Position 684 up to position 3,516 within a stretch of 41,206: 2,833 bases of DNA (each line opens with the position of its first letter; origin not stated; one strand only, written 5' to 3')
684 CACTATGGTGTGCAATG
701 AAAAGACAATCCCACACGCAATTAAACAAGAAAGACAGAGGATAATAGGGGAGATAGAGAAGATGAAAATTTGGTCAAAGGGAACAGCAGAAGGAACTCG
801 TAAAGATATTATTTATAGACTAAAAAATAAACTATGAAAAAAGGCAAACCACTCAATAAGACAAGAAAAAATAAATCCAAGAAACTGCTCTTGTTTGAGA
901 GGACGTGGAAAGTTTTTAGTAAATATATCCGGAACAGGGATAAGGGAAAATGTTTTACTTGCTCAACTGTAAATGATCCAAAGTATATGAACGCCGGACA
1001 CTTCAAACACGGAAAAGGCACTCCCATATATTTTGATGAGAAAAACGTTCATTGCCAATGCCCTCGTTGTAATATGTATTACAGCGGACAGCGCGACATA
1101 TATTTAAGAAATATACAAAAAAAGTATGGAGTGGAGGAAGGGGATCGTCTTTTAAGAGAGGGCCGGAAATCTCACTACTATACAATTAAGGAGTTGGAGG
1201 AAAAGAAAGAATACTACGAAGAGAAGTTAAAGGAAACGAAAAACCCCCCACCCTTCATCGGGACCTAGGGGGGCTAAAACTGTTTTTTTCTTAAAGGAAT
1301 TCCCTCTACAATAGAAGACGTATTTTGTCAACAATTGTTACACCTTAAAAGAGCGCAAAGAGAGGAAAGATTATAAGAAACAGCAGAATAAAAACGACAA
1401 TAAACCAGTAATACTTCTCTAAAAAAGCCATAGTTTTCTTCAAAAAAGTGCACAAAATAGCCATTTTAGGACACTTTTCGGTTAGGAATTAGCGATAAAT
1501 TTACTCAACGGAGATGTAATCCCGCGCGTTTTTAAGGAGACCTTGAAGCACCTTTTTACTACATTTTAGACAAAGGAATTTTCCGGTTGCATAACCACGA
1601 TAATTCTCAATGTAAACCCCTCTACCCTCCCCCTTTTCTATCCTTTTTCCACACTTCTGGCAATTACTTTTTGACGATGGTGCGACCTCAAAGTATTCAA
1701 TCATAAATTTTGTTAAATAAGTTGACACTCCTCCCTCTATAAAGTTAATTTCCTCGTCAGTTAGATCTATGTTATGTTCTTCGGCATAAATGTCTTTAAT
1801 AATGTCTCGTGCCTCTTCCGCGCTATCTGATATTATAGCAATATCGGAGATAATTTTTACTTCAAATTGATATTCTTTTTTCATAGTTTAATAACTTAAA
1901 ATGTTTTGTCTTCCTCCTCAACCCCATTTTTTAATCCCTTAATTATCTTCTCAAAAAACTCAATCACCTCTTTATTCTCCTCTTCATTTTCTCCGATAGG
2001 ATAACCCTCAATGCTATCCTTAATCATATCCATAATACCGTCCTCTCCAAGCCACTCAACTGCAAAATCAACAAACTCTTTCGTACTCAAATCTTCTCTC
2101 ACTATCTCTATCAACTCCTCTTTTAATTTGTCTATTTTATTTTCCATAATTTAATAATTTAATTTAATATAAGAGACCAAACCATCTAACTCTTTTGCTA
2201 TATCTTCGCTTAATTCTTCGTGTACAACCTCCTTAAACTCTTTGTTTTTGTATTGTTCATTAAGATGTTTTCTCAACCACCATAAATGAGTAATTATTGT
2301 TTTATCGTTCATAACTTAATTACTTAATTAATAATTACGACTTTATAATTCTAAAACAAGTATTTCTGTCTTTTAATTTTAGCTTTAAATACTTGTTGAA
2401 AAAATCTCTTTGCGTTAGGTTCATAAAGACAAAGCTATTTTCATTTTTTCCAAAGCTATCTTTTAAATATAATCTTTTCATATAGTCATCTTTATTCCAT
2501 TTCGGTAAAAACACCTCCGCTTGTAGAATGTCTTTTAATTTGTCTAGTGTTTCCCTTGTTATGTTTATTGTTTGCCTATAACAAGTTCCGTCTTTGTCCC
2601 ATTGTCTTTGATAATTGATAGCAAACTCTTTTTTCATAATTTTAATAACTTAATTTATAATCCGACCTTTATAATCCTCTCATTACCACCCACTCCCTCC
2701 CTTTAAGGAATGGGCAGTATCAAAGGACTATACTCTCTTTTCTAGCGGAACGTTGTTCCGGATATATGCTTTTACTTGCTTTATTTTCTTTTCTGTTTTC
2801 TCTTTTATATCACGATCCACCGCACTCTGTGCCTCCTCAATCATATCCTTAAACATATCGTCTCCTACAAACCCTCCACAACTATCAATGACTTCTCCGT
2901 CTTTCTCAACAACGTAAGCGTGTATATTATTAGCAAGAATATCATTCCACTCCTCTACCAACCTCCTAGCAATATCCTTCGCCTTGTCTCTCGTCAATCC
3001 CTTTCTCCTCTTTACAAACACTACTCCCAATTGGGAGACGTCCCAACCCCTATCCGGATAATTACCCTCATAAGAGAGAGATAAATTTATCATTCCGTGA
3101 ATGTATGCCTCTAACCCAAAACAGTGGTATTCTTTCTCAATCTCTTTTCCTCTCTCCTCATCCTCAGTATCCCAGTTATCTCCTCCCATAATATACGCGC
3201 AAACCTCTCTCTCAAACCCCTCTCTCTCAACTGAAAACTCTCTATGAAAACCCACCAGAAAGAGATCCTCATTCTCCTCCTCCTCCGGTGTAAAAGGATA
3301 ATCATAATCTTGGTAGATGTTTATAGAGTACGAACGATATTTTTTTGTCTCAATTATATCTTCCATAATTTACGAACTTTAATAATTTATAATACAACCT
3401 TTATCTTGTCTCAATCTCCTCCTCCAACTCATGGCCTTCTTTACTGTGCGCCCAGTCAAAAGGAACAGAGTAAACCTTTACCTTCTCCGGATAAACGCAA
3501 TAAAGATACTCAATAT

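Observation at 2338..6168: Conserved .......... element about 20-29 nt upstream of start codons, often containing the upstream stop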

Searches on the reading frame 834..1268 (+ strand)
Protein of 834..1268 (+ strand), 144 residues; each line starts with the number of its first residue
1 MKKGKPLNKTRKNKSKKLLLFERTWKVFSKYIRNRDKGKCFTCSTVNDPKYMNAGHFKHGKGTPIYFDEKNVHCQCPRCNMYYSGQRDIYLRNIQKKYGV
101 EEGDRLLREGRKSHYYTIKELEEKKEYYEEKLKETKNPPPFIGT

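Call 33: search_protein_families(library=pfam, proteins=[window:834-1268:+], max_evalue=0.01)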
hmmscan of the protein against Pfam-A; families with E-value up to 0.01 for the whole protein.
window:834-1268:+ (144 aa): 1 family
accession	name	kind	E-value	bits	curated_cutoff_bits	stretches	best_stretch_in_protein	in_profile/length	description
PF05766.18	NinG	-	5.8e-21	75.7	25.4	1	3-137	57-192/193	Bacteriophage Lambda NinG protein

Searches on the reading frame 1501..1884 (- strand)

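Call 32: search_protein_families(library=pfam, proteins=[window:1501-1884:-], max_evalue=0.01)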
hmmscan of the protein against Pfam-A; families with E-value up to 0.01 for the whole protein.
window:1501-1884:- (127 aa): 3 families
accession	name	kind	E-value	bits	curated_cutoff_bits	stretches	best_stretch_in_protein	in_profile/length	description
PF00645.25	zf-PARP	-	0.001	20.2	39.3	1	66-89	1-24/87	Poly(ADP-ribose) polymerase and DNA-Ligase Zn-finger region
PF17026.10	zf-RRPl_C4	-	0.0073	16.9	28.9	1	55-119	35-97/108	Putative ribonucleoprotein zinc-finger pf C4 type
PF23550.1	zf_Tbcl_Rhp7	-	0.0097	15.9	27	0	100-112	25-37/39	DNA repair protein rhp7 treble clef domain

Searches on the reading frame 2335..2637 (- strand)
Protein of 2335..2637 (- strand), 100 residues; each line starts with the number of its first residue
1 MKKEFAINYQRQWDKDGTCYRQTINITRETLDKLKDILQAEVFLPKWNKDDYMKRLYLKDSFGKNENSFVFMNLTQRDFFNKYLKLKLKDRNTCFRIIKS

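Call 32: search_protein_families(library=pfam, proteins=[window:2335-2637:-], max_evalue=0.01)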
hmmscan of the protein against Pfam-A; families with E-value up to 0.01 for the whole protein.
window:2335-2637:- (100 aa): 0 families

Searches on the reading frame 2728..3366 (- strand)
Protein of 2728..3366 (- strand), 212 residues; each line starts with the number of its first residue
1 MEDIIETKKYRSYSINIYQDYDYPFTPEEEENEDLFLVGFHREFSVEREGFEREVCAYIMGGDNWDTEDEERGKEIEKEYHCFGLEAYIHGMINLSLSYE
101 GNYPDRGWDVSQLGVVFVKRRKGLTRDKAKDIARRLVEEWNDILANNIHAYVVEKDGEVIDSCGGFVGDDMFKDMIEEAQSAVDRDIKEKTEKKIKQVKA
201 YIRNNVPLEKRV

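Call 7: search_protein_families(library=phrogs, proteins=[window:2728-3366:-], max_evalue=0.001)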
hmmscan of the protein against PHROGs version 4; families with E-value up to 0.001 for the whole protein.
window:2728-3366:- (212 aa): 1 family
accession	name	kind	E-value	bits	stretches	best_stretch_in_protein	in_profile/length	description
phrog_6186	-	unknown function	2.2e-13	51.7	1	1-192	1-207/220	-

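Call 32: search_protein_families(library=pfam, proteins=[window:2728-3366:-], max_evalue=0.01)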
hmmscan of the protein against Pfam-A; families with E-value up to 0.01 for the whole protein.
window:2728-3366:- (212 aa): 0 families
